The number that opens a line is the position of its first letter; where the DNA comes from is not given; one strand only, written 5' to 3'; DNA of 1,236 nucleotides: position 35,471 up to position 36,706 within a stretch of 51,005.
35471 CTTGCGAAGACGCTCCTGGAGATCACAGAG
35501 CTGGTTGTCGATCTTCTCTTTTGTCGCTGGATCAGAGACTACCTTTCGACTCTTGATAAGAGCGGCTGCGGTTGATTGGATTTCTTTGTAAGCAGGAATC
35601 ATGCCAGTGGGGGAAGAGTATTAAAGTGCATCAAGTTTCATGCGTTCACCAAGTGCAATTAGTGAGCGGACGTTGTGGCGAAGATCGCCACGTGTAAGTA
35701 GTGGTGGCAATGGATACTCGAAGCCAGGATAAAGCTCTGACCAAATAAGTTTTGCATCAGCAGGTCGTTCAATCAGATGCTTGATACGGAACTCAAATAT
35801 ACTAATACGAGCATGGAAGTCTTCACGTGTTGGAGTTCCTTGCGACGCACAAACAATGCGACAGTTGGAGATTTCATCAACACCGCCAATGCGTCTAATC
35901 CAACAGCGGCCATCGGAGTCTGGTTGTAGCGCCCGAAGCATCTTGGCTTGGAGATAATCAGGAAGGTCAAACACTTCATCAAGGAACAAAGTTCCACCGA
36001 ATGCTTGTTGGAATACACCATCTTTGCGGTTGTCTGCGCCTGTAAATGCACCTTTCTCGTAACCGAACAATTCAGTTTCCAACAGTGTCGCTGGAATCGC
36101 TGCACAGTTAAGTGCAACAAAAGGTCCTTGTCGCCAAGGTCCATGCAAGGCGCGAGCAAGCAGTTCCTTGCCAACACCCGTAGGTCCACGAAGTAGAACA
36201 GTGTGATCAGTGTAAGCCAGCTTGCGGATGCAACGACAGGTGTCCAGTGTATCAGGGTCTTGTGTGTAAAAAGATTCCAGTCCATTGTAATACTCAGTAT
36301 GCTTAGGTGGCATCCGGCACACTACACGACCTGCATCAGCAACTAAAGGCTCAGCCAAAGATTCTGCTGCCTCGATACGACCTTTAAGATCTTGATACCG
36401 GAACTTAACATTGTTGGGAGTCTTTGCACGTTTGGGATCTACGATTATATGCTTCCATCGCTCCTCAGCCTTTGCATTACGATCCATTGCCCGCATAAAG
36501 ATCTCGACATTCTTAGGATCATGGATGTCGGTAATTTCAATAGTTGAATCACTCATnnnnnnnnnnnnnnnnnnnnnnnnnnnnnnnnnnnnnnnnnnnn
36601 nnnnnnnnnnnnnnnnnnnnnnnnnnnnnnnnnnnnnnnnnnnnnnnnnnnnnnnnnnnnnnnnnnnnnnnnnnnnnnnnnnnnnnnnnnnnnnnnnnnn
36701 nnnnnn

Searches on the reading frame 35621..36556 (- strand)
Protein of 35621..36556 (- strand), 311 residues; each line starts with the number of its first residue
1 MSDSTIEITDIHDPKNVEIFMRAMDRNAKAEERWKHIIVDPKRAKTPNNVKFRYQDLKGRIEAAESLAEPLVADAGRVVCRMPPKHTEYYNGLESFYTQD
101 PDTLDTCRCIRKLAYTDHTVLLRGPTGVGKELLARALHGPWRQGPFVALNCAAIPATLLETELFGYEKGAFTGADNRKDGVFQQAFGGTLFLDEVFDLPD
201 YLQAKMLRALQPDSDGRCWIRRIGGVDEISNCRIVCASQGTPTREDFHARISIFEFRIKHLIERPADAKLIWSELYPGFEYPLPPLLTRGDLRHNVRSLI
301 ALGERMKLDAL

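Call 28: search_protein_families(library=pfam, proteins=[window:35621-36556:-], max_evalue=0.01)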
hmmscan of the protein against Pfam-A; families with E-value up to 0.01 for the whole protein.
window:35621-36556:- (311 aa): 4 families
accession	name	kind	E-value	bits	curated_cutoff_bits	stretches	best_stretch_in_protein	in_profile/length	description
PF00158.32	Sigma54_activat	-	2.8e-42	144.7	20.2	1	99-241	4-144/168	Sigma-54 interaction domain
PF14532.12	Sigma54_activ_2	-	1e-08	36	25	1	110-238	14-107/138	Sigma-54 interaction domain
PF01078.27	Mg_chelatase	-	8.5e-05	22.5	20.3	0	115-138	20-43/207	Magnesium chelatase, subunit ChlI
PF07728.20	AAA_5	-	0.00055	20.4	22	1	120-211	2-91/139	AAA domain (dynein-related subfamily)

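Call 33: search_protein_families(library=phrogs, proteins=[window:35621-36556:-], max_evalue=0.001)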
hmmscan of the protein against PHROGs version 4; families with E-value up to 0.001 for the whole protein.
window:35621-36556:- (311 aa): 1 family
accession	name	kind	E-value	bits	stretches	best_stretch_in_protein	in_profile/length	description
phrog_7998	-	unknown function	4.8e-28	99.3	1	107-269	30-192/339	-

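Call 34: search_dna_similar(query=window:35621-36556:-, collection=phages, mode=protein, max_rows=30, max_evalue=0.001)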
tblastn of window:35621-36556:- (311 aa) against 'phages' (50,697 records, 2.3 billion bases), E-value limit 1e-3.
Records with a match: 64; places in all: 68; records where one place covers at least 80% of the query: 0.
Best place of each record, by identity: <60% 64.
By first word of the organism name: Salmonella 16; Listeria 14; Acinetobacter 13; Bacteriophage 8; Enterococcus 8; Escherichia 3; Helicobacter 1; Phage 1.
By host as written in the record: - 24; Listeria monocytogenes 14; Homo sapiens 8; Salmonella enterica subsp. enterica serovar Kentucky 8; Enterococcus faecalis 5; Escherichia coli O157:H7 ATCC 43895 3; Helicobacter pylori Pt11444 1; bacteria 1.
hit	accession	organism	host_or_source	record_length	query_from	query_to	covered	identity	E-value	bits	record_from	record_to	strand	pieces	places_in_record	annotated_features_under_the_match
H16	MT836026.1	Bacteriophage sp.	human fecal samples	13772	48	271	72%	37.8%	3e-30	126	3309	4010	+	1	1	record has no annotation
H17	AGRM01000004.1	Salmonella enterica subsp. houtenae str. ATCC BAA-1581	Homo sapiens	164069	86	308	72%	36.6%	7e-33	134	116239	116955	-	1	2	ATPase family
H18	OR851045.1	Salmonella phage S.Kent 1-2-1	Salmonella enterica subsp. enterica ...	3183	93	308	69%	36.4%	5e-30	125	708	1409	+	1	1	record has no annotation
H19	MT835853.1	Bacteriophage sp.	human fecal samples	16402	105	267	52%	46.0%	1e-31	130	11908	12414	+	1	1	record has no annotation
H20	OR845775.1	Escherichia phage ECO95 1-6-1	Escherichia coli O157:H7 ATCC 43895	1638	99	308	68%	35.5%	9e-26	112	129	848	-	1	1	record has no annotation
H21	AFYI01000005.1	Salmonella enterica subsp. enterica serovar Infantis str. ...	Homo sapiens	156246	84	267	59%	40.0%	8e-32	130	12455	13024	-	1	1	nitrogen regulation protein NR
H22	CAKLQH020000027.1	Acinetobacter phage MD-2021a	not known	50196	98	308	68%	34.8%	7e-31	127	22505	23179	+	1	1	prpR_1: Propionate catabolism operon regulatory protein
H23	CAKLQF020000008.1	Acinetobacter phage MD-2021a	not known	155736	98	308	68%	34.8%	8e-31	127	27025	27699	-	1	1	prpR_1: Propionate catabolism operon regulatory protein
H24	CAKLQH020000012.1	Acinetobacter phage MD-2021a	not known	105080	99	271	56%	42.4%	1e-32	133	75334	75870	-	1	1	glnG_1: nitrogen regulation protein NR(I)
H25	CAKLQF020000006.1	Acinetobacter phage MD-2021a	not known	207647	99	271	56%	42.4%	1e-32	133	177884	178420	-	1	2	glnG_1: nitrogen regulation protein NR(I)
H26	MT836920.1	Bacteriophage sp.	human fecal samples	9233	48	267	71%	33.2%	2e-23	106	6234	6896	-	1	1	record has no annotation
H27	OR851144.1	Salmonella phage S.Kent 1-2-1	Salmonella enterica subsp. enterica ...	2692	95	275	58%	40.1%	8e-33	133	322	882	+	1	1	record has no annotation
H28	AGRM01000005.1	Salmonella enterica subsp. houtenae str. ATCC BAA-1581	Homo sapiens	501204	110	299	61%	37.3%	2e-29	124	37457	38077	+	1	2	response regulator receiver domain protein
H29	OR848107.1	Listeria phage LM 4-14-1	Listeria monocytogenes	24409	107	267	52%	43.9%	6e-32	131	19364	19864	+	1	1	record has no annotation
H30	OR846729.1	Listeria phage LM 4-11-1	Listeria monocytogenes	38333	107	267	52%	43.9%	6e-32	131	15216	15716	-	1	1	record has no annotation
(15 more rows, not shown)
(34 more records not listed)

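Call 35: get_annotated_region(hit=H16, flank=12000)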
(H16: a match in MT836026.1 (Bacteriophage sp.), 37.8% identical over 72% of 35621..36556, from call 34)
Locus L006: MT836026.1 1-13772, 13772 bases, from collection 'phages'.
description: UNVERIFIED: Bacteriophage sp. clone scaffold_1233 genomic sequence.
organism: Bacteriophage sp. (NCBI taxid 38018)
taxonomy: Viruses
host: -; source: human fecal samples; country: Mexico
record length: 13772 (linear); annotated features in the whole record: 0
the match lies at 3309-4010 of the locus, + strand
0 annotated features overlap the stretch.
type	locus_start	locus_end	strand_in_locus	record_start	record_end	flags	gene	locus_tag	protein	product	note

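Call 36: get_annotated_region(hit=H19, flank=15000)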
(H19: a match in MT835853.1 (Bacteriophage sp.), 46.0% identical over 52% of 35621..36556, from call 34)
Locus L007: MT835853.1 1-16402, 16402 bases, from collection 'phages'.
description: UNVERIFIED: Bacteriophage sp. clone scaffold_829 genomic sequence.
organism: Bacteriophage sp. (NCBI taxid 38018)
taxonomy: Viruses
host: -; source: human fecal samples; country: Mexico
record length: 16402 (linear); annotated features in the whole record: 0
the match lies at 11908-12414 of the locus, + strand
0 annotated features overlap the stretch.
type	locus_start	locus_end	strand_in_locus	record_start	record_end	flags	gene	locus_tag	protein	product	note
